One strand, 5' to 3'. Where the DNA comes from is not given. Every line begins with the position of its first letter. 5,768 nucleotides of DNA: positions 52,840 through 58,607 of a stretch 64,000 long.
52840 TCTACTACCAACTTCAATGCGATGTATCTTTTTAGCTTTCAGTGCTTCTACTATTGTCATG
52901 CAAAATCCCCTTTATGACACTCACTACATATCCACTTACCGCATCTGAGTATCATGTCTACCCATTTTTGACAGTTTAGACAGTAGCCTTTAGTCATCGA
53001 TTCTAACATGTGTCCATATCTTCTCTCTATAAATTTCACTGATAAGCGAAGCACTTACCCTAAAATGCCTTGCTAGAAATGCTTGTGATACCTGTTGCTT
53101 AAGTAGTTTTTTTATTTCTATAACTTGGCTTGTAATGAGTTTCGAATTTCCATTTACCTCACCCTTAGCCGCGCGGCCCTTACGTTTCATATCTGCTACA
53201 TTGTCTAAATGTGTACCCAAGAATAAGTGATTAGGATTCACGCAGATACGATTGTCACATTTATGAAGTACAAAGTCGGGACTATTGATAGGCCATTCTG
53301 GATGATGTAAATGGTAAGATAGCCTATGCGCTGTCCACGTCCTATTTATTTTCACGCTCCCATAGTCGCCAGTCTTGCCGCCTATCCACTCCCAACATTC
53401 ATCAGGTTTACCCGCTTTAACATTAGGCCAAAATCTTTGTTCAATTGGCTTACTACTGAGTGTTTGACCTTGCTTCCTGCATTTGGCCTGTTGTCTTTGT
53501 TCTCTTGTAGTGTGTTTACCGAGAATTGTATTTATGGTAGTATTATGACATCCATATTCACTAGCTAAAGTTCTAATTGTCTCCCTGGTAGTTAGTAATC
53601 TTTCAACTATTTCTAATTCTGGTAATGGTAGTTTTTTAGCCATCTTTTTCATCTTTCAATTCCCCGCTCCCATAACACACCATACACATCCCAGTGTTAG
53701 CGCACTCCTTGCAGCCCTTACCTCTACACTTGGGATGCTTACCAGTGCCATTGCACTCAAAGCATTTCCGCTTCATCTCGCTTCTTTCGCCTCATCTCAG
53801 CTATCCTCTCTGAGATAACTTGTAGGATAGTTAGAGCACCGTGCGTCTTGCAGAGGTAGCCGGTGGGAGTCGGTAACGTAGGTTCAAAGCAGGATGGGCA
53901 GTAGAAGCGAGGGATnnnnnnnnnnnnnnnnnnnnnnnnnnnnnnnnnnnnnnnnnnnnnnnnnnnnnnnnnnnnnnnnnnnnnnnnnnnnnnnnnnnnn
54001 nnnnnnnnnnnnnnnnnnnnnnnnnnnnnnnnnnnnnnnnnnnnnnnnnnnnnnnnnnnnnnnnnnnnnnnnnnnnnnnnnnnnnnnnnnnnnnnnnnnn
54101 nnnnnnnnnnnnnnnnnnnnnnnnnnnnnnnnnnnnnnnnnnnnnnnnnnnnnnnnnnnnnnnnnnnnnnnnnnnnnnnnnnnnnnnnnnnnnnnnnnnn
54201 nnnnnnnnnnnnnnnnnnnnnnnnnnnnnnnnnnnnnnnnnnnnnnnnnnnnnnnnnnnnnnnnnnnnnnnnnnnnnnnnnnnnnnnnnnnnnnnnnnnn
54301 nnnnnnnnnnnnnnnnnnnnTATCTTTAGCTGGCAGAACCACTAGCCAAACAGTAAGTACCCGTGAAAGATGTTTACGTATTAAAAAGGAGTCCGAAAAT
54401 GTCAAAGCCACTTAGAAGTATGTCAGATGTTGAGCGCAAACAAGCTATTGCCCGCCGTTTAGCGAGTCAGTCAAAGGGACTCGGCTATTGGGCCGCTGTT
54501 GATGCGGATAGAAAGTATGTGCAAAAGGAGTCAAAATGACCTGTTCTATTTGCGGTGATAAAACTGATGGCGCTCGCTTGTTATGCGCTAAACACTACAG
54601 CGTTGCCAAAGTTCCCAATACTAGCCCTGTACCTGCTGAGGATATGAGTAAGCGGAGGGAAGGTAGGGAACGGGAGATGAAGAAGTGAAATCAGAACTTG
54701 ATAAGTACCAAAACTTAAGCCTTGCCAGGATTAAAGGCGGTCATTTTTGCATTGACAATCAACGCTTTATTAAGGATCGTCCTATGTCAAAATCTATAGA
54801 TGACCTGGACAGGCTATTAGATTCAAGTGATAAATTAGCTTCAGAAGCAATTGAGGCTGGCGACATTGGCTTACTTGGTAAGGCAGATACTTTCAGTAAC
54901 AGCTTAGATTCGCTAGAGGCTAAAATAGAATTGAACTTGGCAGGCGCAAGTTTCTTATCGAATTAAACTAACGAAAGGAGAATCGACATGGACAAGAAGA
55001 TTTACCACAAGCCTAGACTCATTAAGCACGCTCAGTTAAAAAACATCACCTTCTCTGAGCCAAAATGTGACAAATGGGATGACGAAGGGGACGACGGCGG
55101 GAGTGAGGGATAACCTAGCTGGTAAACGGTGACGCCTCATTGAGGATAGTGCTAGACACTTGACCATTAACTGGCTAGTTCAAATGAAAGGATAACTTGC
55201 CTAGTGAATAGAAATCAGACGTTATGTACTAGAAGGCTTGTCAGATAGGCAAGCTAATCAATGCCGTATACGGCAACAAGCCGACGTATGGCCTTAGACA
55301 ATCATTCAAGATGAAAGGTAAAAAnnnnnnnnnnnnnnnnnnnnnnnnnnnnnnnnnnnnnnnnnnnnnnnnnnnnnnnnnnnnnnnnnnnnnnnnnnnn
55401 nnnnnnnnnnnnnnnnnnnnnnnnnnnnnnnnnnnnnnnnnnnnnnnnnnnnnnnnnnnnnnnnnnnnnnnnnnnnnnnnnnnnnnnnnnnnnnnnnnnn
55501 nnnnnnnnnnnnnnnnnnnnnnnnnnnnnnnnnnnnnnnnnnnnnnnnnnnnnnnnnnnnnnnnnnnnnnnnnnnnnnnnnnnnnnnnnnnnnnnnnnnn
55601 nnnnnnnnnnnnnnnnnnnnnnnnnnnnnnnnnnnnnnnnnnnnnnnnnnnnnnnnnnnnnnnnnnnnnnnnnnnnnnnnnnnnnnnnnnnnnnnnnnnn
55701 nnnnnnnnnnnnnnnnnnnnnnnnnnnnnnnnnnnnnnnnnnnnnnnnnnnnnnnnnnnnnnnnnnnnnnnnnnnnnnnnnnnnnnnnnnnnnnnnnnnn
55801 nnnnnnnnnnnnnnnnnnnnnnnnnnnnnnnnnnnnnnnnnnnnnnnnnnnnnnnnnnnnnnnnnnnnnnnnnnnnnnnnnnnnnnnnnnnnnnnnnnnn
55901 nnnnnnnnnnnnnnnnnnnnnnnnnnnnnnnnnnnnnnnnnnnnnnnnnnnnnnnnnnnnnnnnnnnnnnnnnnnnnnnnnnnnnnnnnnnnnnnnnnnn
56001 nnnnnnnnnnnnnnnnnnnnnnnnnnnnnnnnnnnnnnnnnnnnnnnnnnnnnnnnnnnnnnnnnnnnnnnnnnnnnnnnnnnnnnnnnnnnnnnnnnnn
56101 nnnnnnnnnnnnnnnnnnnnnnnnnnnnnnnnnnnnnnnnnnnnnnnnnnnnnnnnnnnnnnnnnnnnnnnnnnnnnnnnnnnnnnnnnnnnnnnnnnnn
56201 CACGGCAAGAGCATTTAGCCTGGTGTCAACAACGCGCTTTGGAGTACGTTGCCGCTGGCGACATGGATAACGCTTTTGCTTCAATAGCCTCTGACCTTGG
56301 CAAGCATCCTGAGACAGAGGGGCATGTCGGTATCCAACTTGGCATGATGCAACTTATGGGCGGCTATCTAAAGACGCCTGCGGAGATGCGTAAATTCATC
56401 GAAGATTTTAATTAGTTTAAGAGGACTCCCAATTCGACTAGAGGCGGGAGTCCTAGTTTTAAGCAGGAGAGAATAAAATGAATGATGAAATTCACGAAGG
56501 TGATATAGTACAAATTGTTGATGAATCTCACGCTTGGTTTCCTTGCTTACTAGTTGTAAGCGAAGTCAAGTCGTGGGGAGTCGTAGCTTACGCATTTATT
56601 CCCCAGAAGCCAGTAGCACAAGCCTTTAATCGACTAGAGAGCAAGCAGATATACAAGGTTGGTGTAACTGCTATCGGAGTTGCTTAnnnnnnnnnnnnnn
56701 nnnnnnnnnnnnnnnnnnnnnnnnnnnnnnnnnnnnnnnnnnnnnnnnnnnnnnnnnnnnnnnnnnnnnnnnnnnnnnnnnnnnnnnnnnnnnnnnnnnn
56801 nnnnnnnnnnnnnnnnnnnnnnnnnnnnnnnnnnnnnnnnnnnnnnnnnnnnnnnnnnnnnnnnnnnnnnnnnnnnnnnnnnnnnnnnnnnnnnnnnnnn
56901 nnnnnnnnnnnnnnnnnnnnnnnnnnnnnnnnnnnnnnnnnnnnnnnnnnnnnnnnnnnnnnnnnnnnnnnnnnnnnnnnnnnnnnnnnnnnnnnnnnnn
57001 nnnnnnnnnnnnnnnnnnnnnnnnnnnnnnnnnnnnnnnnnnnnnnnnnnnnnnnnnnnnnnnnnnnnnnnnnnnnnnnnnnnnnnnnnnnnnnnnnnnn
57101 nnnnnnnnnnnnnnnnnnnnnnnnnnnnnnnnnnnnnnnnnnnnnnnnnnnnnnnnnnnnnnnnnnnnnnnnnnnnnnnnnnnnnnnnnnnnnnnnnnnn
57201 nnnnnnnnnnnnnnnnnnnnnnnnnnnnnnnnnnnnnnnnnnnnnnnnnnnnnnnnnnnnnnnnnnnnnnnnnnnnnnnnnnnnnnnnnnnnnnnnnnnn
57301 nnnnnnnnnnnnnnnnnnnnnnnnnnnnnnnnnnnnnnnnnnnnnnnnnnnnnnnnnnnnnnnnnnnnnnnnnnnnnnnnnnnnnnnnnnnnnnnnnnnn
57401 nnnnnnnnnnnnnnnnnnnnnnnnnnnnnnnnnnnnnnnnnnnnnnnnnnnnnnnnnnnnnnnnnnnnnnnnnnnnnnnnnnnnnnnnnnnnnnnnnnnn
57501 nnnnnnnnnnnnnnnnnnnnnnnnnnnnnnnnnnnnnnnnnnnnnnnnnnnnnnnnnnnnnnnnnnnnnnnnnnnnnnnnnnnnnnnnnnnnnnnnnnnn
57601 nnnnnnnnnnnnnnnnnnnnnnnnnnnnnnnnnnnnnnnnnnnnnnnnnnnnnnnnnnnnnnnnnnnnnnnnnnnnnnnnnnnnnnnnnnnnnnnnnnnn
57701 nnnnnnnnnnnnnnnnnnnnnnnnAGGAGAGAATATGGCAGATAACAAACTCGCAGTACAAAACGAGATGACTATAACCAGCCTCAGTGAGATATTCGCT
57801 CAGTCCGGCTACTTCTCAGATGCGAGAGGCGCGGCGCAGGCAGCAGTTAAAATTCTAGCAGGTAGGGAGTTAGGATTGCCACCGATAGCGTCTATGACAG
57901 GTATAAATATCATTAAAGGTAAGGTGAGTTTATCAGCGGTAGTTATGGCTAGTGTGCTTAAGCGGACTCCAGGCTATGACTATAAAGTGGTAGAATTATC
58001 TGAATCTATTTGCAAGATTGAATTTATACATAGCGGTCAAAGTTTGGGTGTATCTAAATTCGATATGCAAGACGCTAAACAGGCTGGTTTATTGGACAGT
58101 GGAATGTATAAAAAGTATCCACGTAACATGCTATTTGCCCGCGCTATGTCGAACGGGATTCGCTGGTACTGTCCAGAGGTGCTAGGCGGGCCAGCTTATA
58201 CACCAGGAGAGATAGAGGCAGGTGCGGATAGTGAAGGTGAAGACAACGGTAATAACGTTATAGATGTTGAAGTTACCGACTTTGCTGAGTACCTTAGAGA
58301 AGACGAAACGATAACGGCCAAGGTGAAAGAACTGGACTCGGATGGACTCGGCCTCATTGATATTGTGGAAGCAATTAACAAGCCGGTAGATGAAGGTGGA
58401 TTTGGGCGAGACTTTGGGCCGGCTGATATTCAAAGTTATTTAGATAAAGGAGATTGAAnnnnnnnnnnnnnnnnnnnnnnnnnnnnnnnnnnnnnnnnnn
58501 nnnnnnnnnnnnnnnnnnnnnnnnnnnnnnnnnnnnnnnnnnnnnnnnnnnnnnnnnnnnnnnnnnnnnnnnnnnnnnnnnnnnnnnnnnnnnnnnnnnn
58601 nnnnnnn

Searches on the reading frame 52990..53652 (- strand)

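Call 104: search_protein_families(library=phrogs, proteins=[window:52990-53652:-], max_evalue=0.01)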
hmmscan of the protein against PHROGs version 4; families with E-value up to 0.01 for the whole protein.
window:52990-53652:- (220 aa): 17 families
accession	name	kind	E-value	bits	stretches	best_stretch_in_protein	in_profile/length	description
phrog_1872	-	DNA, RNA and nucleotide metabolism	3.6e-31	109.3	1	57-186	6-140/166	endonuclease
phrog_59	-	DNA, RNA and nucleotide metabolism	2.3e-29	104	1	65-217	130-276/423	HNH endonuclease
phrog_826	-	DNA, RNA and nucleotide metabolism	4.7e-21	76.6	1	23-163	19-166/281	HNH endonuclease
phrog_3593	-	DNA, RNA and nucleotide metabolism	6.7e-21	75.9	1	35-160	19-145/210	HNH endonuclease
phrog_6254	-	DNA, RNA and nucleotide metabolism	4.3e-20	73.5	1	84-211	12-151/154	HNH endonuclease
phrog_1492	-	DNA, RNA and nucleotide metabolism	2.6e-08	34.4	1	94-162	94-166/414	HNH endonuclease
phrog_4842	-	DNA, RNA and nucleotide metabolism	9.4e-08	33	1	60-143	53-135/154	HNH endonuclease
phrog_20467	-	DNA, RNA and nucleotide metabolism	2.6e-07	31.5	1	169-217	60-108/112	HNH endonuclease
phrog_29975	-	unknown function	2.7e-07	31.8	1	139-206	6-74/160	-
phrog_836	-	transcription regulation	2e-05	25.7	1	14-55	88-128/133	late transcriptional activator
phrog_125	-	DNA, RNA and nucleotide metabolism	2e-05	25.2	0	12-64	168-220/254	DNA invertase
phrog_664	-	DNA, RNA and nucleotide metabolism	3.6e-05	24.7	0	151-217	68-130/210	DNA binding protein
phrog_6156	-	DNA, RNA and nucleotide metabolism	6.9e-05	23.3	1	151-216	165-230/261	endonuclease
phrog_10495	-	DNA, RNA and nucleotide metabolism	0.00027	22.1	1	129-163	29-60/63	HNH endonuclease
phrog_1468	-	transcription regulation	0.001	19.6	0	181-207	14-40/67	transcriptional repressor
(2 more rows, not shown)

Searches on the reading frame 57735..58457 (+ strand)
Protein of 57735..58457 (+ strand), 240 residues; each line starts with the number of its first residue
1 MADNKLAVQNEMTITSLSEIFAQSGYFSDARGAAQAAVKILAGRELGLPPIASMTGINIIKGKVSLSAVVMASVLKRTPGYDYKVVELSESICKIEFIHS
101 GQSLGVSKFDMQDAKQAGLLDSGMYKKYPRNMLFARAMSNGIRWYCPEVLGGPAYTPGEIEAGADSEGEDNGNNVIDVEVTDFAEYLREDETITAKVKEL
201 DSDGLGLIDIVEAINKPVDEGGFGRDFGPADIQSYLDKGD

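Call 13: search_protein_families(library=pfam, proteins=[window:57735-58457:+], max_evalue=0.01)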
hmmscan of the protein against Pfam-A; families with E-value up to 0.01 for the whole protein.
window:57735-58457:+ (240 aa): 0 families

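Call 14: search_protein_families(library=phrogs, proteins=[window:57735-58457:+], max_evalue=0.01)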
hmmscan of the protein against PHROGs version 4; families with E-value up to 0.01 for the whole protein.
window:57735-58457:+ (240 aa): 2 families
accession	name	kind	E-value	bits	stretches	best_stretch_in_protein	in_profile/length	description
phrog_561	-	DNA, RNA and nucleotide metabolism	2.5e-20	74.4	1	32-170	325-478/633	RecT-like ssDNA annealing protein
phrog_4171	-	DNA, RNA and nucleotide metabolism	2e-12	48.4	1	34-174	65-223/392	RecT-like ssDNA annealing protein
